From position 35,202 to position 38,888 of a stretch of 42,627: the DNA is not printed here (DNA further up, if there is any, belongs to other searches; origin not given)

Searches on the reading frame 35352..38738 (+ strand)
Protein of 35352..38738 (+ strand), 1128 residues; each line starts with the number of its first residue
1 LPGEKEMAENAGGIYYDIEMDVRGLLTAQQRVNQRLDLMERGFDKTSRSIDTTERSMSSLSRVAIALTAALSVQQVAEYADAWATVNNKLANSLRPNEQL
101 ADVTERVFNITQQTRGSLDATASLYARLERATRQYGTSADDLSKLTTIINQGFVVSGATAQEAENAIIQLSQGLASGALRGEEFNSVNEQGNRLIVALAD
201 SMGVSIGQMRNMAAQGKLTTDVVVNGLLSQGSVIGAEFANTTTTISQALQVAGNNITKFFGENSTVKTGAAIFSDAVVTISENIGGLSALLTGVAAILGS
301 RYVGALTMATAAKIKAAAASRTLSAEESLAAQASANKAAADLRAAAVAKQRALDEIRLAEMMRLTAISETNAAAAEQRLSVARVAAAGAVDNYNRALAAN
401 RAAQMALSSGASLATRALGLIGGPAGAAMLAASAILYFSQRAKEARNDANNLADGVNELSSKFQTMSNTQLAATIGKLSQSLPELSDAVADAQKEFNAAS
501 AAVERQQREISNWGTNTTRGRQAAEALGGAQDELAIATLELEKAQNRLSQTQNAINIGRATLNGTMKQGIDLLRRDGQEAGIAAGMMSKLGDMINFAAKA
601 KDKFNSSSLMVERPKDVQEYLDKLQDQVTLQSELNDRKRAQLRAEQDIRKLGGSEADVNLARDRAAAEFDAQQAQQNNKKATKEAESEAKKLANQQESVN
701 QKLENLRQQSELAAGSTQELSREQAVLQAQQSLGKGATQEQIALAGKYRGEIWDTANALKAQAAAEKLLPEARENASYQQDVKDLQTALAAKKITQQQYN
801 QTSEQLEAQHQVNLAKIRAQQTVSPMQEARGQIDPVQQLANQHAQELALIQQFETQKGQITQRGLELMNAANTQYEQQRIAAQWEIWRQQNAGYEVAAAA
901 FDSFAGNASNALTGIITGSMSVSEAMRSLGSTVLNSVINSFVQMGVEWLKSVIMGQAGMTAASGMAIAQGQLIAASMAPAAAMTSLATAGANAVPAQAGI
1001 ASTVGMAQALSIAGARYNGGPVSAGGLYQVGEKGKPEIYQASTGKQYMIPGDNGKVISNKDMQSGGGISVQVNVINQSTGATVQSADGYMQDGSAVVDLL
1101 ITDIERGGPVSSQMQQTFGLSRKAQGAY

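Call 72: search_protein_families(library=pfam, proteins=[window:35352-38738:+], max_evalue=0.001)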
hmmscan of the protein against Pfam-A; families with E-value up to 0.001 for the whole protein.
window:35352-38738:+ (1128 aa): 1 family
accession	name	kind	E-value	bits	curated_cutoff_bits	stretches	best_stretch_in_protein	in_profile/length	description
PF20155.4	TMP_3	-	1.1e-55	188.8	41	1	75-262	2-189/192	Tape measure protein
